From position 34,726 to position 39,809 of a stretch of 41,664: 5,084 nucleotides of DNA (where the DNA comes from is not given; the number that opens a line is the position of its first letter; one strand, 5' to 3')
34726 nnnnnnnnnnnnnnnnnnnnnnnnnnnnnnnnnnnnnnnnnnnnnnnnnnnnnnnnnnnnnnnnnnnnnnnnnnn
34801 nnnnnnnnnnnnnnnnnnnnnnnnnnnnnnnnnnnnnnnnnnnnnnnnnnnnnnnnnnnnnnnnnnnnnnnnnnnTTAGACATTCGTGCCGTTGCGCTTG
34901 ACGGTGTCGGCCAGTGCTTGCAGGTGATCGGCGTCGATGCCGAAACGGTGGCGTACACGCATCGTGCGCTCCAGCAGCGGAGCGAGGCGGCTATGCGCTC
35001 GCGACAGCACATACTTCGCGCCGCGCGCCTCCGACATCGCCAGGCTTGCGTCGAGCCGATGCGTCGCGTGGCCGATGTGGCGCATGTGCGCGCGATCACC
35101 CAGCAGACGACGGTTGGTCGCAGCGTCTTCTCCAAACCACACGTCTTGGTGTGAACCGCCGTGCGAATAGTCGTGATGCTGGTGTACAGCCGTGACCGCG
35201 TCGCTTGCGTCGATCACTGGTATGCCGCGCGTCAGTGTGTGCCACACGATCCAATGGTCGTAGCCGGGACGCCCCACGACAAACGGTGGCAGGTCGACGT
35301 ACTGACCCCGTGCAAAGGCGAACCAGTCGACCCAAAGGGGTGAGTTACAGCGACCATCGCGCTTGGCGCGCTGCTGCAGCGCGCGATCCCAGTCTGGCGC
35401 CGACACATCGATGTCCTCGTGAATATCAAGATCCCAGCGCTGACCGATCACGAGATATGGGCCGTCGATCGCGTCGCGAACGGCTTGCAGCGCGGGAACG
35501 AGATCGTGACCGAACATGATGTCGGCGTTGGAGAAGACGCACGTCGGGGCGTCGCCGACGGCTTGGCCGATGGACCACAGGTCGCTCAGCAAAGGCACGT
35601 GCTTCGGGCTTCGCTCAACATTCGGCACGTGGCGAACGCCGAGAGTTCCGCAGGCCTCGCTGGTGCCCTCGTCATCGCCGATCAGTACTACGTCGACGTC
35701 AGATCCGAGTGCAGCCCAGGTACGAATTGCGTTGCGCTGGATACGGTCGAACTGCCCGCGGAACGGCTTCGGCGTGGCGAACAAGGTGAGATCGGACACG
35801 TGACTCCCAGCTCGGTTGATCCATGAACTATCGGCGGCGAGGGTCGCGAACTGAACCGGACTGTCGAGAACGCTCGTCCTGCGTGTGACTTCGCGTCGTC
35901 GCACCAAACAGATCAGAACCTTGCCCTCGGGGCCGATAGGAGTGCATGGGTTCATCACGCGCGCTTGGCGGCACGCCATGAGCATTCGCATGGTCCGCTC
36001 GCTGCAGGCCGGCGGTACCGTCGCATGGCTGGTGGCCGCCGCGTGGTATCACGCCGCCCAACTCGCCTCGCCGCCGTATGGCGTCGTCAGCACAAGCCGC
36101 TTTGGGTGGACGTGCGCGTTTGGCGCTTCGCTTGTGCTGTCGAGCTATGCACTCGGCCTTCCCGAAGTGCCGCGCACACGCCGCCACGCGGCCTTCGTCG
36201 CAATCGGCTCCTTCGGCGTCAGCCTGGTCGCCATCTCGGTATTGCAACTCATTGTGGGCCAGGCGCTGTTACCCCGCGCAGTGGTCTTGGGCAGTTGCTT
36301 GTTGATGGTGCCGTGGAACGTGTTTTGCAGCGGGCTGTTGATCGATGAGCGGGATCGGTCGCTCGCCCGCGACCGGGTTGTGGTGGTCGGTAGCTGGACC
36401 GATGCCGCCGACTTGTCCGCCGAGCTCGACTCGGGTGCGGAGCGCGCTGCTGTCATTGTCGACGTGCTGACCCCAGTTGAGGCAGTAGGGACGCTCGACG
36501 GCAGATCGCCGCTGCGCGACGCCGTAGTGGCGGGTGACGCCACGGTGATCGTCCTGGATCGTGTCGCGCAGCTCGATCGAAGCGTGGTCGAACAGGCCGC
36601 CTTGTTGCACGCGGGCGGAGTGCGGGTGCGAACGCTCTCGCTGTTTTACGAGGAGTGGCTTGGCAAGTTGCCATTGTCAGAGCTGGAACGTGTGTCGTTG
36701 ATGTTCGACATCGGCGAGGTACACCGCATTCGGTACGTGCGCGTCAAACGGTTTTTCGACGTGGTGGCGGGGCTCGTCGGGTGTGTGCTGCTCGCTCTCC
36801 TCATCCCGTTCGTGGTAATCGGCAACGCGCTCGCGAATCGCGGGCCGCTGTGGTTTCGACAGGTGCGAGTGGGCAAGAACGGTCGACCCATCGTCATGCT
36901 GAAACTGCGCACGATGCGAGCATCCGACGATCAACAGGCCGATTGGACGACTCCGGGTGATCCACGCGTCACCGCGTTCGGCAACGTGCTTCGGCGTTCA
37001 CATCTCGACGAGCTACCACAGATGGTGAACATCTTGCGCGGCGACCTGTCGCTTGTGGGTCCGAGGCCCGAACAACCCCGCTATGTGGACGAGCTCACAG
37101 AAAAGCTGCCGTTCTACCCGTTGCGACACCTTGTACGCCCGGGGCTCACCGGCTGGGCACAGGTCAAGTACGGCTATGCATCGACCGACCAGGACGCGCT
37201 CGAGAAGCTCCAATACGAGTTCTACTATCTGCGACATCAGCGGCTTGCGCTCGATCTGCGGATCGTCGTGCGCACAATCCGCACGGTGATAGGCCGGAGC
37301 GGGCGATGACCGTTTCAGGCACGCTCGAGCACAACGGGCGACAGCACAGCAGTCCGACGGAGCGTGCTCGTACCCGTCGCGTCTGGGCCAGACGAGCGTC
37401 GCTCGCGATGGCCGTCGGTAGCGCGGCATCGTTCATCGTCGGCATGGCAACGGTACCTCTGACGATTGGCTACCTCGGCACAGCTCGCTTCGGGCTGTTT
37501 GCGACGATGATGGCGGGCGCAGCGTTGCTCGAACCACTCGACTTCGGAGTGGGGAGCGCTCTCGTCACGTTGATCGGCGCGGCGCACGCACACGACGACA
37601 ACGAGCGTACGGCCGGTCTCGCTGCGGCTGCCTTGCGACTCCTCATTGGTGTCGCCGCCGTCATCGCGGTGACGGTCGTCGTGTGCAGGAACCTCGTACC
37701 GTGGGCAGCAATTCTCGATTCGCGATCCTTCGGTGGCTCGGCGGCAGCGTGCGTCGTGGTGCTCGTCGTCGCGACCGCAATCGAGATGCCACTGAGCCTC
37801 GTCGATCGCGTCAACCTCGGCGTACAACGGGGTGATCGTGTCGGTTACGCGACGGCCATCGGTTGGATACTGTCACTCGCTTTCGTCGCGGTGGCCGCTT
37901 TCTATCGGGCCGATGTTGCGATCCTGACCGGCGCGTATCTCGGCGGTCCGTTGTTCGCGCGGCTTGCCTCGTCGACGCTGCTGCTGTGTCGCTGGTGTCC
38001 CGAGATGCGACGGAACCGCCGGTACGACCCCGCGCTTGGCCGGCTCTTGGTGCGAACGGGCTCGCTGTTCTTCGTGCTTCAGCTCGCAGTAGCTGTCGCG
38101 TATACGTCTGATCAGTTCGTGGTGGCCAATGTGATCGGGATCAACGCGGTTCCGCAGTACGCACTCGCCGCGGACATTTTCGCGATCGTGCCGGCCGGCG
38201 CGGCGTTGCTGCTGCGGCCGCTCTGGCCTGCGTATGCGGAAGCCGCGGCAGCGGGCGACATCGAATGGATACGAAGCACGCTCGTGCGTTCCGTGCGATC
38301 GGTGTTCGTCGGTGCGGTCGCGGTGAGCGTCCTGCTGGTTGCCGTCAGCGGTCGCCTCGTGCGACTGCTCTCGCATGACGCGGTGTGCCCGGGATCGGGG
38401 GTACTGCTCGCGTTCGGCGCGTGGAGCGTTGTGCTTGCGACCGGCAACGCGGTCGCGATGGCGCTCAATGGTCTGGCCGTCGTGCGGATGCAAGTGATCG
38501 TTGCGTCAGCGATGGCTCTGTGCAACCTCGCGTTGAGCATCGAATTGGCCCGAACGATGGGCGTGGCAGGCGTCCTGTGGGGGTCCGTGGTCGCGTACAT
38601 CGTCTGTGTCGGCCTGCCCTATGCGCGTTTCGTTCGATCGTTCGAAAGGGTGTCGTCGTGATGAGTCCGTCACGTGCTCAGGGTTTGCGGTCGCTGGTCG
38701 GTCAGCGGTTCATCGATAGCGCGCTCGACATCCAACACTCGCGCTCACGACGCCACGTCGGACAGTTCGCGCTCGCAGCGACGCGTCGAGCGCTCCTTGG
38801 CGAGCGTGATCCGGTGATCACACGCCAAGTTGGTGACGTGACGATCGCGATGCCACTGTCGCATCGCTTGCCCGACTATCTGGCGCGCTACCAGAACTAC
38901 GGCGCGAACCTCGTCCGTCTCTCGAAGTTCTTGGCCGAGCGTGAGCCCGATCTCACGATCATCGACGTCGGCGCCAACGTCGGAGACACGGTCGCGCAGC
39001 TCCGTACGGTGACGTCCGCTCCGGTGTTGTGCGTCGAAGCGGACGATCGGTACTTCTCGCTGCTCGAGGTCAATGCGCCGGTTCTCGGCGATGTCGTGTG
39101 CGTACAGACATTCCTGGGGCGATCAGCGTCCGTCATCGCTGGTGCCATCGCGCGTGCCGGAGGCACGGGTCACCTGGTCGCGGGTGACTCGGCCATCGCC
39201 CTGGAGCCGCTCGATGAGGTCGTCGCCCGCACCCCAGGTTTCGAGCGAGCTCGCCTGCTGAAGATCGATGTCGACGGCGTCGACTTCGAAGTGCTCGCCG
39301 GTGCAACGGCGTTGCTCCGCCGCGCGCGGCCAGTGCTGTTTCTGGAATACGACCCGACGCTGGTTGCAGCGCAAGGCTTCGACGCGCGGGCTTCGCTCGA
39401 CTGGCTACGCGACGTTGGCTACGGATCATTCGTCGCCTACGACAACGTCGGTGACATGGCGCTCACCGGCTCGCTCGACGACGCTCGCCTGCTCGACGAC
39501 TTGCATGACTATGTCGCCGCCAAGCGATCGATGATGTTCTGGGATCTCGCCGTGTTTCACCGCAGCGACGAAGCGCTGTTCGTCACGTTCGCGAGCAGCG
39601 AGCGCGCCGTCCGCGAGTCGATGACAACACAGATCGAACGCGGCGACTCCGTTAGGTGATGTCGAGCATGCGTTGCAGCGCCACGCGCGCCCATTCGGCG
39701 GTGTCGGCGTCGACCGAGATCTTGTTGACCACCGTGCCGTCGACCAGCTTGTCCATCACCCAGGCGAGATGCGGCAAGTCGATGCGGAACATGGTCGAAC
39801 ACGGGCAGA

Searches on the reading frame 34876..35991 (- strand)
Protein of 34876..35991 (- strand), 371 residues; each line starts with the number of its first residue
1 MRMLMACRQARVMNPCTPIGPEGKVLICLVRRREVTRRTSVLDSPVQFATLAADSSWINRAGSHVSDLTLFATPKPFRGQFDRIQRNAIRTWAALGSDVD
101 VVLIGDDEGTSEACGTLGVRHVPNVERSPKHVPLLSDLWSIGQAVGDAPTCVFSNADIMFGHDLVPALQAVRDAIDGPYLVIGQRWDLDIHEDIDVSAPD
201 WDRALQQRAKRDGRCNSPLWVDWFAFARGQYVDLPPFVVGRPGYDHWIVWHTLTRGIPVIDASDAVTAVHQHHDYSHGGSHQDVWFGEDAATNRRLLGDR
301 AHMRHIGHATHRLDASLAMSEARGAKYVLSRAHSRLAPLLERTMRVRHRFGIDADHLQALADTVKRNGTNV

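Call 10: search_protein_families(library=pfam, proteins=[window:34876-35991:-], max_evalue=0.01)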
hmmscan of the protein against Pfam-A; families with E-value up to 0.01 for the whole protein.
window:34876-35991:- (371 aa): 0 families

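Call 30: search_protein_families(library=ncbifam, proteins=[window:34876-35991:-], max_evalue=0.01)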
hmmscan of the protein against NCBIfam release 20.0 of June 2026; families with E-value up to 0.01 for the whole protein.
window:34876-35991:- (371 aa): 0 families

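Call 37: search_protein_families(library=pfam, proteins=[window:34876-35991:-], max_evalue=0.1)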
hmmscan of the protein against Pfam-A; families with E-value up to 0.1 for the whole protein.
window:34876-35991:- (371 aa): 0 families

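Call 79: search_solved_structures(query=window:34876-35991:-, max_evalue=1)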
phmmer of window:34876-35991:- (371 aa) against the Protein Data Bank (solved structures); distinct sequences matched with E-value up to 1: 0.
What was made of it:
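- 34876..35991 (-): X3: a soluble 371-aa protein of unknown family that travels with GT4 and GT2. No match in Pfam, NCBIfam or PDB (calls 10, 30, 37, 79).
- Tried and rejected: No family was found in Pfam, NCBIfam or PDB (calls 10, 30, 37, 79).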

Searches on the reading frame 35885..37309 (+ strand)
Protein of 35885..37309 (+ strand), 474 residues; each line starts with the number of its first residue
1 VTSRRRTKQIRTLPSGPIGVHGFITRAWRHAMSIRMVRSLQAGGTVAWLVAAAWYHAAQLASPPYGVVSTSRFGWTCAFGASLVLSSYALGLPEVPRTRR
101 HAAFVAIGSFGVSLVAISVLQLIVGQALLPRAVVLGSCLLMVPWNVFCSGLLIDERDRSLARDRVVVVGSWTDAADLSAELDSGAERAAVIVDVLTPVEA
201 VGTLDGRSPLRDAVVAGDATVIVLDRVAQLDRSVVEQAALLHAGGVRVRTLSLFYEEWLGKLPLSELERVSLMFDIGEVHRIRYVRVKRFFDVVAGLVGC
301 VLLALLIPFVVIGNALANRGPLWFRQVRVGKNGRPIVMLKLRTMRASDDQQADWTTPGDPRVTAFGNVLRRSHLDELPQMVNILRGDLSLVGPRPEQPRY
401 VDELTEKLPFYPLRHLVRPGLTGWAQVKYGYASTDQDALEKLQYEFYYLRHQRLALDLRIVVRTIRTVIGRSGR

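Call 10: search_protein_families(library=pfam, proteins=[window:35885-37309:+], max_evalue=0.01)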
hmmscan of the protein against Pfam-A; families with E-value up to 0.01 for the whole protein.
window:35885-37309:+ (474 aa): 2 families
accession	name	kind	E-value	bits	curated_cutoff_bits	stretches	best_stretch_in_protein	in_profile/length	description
PF02397.22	Bac_transf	-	1.8e-56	191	27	1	288-469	1-178/179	Bacterial sugar transferase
PF03825.22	Nuc_H_symport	-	0.0011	18.5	25.9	1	41-102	131-188/400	Nucleoside H+ symporter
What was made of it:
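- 35885..37309 (+): Large polyprenyl-phosphate glycosylphosphotransferase (PGT, WbaP/WcaJ type), the likely initiating enzyme. Pfam Bac_transf at E 1.8e-56 (call 10).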

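Call 30: search_protein_families(library=ncbifam, proteins=[window:35885-37309:+], max_evalue=0.01)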
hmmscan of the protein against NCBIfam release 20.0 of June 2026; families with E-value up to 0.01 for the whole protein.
window:35885-37309:+ (474 aa): 10 families
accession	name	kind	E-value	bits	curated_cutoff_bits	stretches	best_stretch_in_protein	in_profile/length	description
TIGR03025.1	EPS_sugtrans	subfamily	2.1e-82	277.7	295.55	1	60-472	17-442/445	exopolysaccharide biosynthesis polyprenyl glycosylphosphotransferase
TIGR03013.1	EpsB_2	subfamily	2.7e-78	264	393.35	1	82-472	41-440/443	TIGR03013 family XrtA/PEP-CTERM system glycosyltransferase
TIGR03023.1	WcaJ_sugtrans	equivalog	2.5e-66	224.8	410.75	1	48-469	11-447/453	undecaprenyl-phosphate glucose phosphotransferase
TIGR03022.1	WbaP_sugtrans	subfamily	2e-39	136.1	403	1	164-473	127-454/456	undecaprenyl-phosphate galactose phosphotransferase WbaP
NF007518.0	PRK10124.1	equivalog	6.5e-37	127.3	684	1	287-465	273-454/464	undecaprenyl-phosphate glucose phosphotransferase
NF050817.1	PolSacchBiosHfsE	equivalog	1.2e-32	113.3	750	1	277-470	261-461/467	polysaccharide biosynthesis protein HfsE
NF041877.1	EPS_EpsZ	equivalog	1.8e-31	109.3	800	1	285-473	263-457/459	exopolysaccharide biosynthesis polyisoprenyl-phosphate hexose-1-phosphate transferase EpsZ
NF052601.1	undeca_RfbP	equivalog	4.3e-30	104.8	330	1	285-469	42-236/244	undecaprenyl-phosphate galactose phosphotransferase family protein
NF011751.0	PRK15204.1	equivalog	1.8e-19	69.7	907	1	287-473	279-474/476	undecaprenyl-phosphate galactose phosphotransferase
NF045514.1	glycotran_HepC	equivalog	1.8e-16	60.1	140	1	286-395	115-211/220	heterocyst development glycosyltransferase HepC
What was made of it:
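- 35885..37309 (+): NCBIfam EPS_sugtrans at 277.7 bits, cutoff 295.6 (call 30).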

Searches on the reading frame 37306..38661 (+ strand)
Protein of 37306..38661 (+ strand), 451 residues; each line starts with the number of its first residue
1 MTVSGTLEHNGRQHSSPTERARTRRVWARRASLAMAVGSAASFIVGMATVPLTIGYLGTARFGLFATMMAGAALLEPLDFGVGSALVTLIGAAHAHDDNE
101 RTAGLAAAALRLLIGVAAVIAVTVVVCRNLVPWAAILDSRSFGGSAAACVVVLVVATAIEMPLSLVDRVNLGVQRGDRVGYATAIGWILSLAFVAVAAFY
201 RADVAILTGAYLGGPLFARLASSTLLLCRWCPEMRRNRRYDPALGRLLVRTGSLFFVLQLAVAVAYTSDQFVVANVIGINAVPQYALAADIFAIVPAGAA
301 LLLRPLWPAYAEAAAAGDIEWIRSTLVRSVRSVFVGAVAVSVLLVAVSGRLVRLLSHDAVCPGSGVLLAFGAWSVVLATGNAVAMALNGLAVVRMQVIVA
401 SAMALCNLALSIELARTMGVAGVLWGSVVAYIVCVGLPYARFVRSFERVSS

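Call 10: search_protein_families(library=pfam, proteins=[window:37306-38661:+], max_evalue=0.01)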
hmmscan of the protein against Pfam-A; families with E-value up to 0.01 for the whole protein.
window:37306-38661:+ (451 aa): 0 families

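Call 30: search_protein_families(library=ncbifam, proteins=[window:37306-38661:+], max_evalue=0.01)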
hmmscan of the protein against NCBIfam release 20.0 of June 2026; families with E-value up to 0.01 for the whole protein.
window:37306-38661:+ (451 aa): 1 family
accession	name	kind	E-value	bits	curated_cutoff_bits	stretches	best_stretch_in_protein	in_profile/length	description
NF041503.1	WZX_like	subfamily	2.3e-06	26.9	300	1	152-427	134-411/429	O-unit flippase-like protein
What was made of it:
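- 37306..38661 (+): X5: a protein with about 12 transmembrane segments, a weak Wzx-like flippase candidate. It belongs to the variable part of the cluster. NCBIfam WZX_like at E 2.3e-6, 26.9 bits, cutoff 300 (call 30).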

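Call 37: search_protein_families(library=pfam, proteins=[window:37306-38661:+], max_evalue=0.1)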
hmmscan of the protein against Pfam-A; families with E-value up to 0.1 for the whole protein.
window:37306-38661:+ (451 aa): 0 families
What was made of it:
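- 37306..38661 (+): No Pfam match (call 37).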

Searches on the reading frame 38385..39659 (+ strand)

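Call 10: search_protein_families(library=pfam, proteins=[window:38385-39659:+], max_evalue=0.01)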
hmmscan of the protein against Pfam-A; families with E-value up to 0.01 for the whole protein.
window:38385-39659:+ (424 aa): 1 family
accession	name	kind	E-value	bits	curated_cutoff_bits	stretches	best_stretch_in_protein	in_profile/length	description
PF05050.19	Methyltransf_21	-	3.1e-09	37.6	22.7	1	194-346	1-171/173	Methyltransferase FkbM domain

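Call 30: search_protein_families(library=ncbifam, proteins=[window:38385-39659:+], max_evalue=0.01)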
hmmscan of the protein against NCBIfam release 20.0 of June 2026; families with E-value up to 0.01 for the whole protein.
window:38385-39659:+ (424 aa): 1 family
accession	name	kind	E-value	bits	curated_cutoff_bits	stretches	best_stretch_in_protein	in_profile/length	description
TIGR01444.1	fkbM_fam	subfamily_domain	1.8e-14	54.4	37.7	1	191-322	1-142/143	FkbM family methyltransferase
